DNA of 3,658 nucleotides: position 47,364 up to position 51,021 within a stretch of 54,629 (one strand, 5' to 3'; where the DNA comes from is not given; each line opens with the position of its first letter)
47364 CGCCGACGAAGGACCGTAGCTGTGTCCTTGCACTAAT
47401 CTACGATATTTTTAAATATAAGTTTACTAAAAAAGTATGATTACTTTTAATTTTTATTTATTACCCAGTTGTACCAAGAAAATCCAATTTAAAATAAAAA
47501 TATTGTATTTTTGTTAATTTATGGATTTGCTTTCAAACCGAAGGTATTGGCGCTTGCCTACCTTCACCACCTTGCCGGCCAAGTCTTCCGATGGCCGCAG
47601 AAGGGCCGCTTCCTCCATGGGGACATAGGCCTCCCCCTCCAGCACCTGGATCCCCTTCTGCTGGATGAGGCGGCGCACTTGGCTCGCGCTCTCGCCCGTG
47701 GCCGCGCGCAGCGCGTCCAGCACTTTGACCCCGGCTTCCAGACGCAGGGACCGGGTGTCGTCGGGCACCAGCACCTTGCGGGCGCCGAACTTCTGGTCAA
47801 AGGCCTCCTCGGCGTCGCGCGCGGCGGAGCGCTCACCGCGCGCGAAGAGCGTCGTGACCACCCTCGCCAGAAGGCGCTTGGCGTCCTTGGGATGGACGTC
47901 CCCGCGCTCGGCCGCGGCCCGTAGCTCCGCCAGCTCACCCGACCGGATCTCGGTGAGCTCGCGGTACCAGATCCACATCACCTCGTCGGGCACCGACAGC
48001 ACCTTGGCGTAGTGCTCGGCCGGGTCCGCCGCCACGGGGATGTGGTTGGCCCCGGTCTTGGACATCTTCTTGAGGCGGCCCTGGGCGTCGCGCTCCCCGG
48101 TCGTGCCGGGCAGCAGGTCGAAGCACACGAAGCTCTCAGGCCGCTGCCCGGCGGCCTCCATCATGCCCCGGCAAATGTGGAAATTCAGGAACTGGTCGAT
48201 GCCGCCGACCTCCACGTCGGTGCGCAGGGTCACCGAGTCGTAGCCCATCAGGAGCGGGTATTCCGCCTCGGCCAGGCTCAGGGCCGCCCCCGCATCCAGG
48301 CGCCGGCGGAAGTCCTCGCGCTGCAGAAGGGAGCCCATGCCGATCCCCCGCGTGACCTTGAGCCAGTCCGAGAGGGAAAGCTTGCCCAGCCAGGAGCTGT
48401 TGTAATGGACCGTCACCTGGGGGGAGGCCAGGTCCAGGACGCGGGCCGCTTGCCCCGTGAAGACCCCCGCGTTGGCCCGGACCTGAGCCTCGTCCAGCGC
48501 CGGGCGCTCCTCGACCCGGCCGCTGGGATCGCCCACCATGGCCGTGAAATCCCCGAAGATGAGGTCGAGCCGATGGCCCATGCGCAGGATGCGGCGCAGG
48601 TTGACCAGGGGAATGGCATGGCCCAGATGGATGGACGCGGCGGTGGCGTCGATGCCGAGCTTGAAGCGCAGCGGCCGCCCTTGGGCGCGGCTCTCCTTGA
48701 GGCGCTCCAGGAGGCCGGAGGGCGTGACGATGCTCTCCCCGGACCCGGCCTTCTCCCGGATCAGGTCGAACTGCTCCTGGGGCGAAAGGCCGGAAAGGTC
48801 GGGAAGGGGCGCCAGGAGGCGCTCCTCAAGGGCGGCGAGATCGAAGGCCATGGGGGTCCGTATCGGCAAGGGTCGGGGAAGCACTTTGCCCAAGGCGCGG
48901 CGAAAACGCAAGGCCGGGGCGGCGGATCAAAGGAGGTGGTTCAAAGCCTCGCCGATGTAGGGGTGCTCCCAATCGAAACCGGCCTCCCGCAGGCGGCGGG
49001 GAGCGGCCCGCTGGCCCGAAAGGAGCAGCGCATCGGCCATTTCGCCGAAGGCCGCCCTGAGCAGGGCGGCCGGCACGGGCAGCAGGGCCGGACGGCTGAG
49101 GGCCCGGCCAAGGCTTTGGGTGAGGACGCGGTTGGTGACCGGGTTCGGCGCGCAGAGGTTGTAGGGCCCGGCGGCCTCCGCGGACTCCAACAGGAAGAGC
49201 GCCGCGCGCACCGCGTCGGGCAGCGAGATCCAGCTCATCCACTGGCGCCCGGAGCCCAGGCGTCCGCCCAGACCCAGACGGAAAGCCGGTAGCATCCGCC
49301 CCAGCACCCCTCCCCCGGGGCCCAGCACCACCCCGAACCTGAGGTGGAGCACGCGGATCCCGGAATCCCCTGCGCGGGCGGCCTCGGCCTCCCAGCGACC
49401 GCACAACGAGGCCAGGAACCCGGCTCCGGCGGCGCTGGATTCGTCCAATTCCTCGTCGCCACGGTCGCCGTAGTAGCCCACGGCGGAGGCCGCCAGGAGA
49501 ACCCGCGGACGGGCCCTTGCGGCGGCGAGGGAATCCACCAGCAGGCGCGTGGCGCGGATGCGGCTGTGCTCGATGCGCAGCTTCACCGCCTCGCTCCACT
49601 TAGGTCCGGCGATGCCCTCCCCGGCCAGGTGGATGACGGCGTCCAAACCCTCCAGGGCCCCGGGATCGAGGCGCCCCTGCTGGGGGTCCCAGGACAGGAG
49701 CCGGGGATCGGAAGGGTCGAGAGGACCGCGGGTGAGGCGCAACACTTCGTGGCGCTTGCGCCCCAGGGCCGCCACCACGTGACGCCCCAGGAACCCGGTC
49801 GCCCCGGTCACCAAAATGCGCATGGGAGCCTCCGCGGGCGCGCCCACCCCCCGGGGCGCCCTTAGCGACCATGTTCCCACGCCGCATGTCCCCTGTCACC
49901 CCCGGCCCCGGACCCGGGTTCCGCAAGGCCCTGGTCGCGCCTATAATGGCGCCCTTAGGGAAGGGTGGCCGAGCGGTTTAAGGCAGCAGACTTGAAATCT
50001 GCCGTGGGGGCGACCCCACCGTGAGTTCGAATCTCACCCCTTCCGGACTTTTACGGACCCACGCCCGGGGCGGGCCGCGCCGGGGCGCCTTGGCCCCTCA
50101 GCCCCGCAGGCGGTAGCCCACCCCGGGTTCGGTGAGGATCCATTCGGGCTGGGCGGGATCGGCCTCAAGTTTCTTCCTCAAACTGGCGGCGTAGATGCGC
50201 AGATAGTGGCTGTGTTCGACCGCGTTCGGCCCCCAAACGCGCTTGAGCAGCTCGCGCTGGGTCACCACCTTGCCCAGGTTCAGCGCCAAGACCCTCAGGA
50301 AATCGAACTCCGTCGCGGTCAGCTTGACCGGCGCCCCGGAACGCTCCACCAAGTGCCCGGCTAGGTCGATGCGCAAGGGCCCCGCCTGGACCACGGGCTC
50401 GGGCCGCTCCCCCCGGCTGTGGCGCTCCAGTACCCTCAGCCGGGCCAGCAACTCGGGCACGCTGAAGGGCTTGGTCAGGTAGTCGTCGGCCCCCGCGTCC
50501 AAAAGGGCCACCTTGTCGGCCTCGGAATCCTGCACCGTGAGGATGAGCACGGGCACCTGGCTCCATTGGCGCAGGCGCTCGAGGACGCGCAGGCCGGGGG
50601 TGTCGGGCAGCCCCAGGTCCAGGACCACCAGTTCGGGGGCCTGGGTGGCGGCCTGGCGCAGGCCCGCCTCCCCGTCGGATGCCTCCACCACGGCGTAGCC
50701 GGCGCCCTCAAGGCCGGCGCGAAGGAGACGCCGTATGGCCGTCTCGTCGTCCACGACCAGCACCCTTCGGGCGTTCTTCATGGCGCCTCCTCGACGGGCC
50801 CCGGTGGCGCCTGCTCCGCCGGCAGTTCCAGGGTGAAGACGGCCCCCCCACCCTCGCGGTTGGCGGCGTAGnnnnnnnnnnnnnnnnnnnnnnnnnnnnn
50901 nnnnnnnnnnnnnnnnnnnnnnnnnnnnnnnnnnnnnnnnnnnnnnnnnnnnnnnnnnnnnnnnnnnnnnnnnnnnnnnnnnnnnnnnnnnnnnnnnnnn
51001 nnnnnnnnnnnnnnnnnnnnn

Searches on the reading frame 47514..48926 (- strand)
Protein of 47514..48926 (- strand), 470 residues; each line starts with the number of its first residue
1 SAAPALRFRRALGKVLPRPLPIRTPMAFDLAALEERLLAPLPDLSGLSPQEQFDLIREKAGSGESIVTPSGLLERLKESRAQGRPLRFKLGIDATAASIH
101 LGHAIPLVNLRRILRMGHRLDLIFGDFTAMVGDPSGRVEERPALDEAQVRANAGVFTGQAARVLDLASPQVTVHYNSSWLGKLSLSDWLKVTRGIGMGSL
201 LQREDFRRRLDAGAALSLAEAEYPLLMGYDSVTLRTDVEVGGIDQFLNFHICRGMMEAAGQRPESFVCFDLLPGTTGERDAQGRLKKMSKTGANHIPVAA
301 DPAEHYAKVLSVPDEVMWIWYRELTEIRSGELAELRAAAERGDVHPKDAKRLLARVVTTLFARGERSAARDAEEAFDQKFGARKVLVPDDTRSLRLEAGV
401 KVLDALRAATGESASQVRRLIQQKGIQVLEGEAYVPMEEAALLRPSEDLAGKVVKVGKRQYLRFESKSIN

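Call 9: search_protein_families(library=pfam, proteins=[window:47514-48926:-], max_evalue=0.001)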
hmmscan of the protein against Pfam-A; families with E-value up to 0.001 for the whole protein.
window:47514-48926:- (470 aa): 1 family
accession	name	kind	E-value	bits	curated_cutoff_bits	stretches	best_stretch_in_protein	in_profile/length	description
PF00579.31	tRNA-synt_1b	-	4.1e-47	161.4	21.1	1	83-378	3-289/292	tRNA synthetases class I (W and Y)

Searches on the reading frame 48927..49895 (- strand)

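Call 9: search_protein_families(library=pfam, proteins=[window:48927-49895:-], max_evalue=0.001)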
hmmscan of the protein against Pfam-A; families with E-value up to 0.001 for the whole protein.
window:48927-49895:- (322 aa): 4 families
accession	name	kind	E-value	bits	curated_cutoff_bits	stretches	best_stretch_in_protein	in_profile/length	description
PF01370.27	Epimerase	-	2.4e-23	83.3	20.9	1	27-247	1-239/240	NAD dependent epimerase/dehydratase family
PF08338.16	DUF1731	-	6.2e-18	64.7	27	1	274-321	1-47/47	Domain of unknown function (DUF1731)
PF16363.11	GDP_Man_Dehyd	-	0.0005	20.1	27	0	28-56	1-29/332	GDP-mannose 4,6 dehydratase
PF04321.23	RmlD_sub_bind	-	0.00099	18.7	27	0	25-65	1-41/287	RmlD substrate binding domain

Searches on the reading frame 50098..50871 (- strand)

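Call 9: search_protein_families(library=pfam, proteins=[window:50098-50871:-], max_evalue=0.001)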
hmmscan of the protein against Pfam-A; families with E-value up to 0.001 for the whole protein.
window:50098-50871:- (257 aa): 2 families
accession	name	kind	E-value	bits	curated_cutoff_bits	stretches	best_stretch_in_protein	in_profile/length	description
PF00072.30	Response_reg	-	1.3e-29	103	30.2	1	37-145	1-110/111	Response regulator receiver domain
PF00486.34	Trans_reg_C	-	7.8e-21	74.4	26.2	1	180-255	2-77/77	Transcriptional regulatory protein, C terminal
